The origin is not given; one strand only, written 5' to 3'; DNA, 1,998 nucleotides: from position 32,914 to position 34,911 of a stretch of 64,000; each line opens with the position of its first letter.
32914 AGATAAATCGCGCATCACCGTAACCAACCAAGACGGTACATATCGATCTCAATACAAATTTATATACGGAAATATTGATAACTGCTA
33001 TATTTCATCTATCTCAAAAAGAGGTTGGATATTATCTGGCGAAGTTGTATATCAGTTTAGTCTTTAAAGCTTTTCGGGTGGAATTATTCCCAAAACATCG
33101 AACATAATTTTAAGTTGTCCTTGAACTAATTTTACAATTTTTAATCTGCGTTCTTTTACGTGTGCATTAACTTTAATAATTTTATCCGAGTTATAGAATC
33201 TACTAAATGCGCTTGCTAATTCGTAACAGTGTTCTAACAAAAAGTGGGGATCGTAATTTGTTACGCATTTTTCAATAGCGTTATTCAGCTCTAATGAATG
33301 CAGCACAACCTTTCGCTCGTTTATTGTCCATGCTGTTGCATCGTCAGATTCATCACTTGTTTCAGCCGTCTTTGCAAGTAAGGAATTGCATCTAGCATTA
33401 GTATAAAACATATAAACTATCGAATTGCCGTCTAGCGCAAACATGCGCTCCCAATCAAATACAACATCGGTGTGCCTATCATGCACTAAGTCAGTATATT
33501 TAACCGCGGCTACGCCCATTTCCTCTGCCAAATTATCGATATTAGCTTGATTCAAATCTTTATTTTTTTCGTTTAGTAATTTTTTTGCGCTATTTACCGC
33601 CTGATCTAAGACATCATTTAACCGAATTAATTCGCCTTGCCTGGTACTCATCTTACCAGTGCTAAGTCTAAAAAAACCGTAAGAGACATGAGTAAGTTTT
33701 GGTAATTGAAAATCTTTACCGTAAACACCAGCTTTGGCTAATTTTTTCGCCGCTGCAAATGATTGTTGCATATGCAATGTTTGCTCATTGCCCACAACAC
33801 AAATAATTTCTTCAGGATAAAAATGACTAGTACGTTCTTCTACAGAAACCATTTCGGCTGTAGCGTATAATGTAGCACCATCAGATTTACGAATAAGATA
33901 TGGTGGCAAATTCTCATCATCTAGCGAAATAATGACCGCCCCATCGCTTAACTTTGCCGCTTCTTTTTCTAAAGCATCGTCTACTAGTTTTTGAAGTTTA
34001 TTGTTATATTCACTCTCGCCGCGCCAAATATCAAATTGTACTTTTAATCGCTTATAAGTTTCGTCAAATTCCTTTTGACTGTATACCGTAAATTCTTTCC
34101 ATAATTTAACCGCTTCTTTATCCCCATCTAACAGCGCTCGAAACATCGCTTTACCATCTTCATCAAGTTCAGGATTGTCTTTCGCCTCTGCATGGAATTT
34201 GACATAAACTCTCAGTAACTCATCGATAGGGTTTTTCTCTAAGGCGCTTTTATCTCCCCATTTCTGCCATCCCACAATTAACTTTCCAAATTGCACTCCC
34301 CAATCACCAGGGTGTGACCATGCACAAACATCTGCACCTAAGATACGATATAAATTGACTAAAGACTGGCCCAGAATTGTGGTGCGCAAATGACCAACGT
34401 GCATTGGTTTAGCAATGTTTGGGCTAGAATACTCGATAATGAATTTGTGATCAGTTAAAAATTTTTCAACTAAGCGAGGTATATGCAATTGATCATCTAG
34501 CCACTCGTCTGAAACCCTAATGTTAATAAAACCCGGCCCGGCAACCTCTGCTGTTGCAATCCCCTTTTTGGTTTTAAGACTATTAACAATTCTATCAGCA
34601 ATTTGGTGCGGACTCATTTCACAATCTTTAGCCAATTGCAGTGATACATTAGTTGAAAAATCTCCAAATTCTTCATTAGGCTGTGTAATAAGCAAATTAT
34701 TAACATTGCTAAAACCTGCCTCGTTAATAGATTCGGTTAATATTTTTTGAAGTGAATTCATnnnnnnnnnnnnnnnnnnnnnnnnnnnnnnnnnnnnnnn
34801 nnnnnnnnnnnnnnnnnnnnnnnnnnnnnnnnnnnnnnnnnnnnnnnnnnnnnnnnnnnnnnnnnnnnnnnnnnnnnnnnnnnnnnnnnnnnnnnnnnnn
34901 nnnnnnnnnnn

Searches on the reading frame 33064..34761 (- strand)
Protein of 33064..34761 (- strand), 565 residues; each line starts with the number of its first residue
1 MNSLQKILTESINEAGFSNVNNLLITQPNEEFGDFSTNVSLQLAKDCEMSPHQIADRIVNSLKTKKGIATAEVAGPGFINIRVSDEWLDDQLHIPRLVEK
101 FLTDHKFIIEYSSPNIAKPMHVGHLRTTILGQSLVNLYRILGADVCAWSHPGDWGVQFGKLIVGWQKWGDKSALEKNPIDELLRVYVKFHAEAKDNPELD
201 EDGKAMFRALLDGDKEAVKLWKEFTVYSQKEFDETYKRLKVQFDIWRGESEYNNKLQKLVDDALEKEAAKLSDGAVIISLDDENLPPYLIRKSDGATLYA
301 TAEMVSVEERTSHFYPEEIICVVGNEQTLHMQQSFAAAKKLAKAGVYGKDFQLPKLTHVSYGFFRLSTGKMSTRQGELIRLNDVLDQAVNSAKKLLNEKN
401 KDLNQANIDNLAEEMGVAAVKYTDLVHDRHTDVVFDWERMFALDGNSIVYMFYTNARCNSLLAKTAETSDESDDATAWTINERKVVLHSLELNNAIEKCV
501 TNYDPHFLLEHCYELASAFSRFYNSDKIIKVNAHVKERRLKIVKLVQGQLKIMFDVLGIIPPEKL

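Call 56: search_protein_families(library=pfam, proteins=[window:33064-34761:-], max_evalue=1e-8)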
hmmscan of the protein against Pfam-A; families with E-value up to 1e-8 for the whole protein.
window:33064-34761:- (565 aa): 3 families
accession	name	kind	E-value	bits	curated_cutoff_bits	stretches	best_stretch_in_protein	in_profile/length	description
PF00750.26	tRNA-synt_1d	-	4.4e-82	276.3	23.3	1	103-437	18-349/349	tRNA synthetases class I (R), catalytic domain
PF05746.21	DALR_1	-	4.9e-22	78.7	22.3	1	452-565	2-117/117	DALR anticodon binding domain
PF03485.21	Arg_tRNA_synt_N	-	1.3e-20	74.2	21.5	1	3-82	2-84/85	Arginyl tRNA synthetase N terminal domain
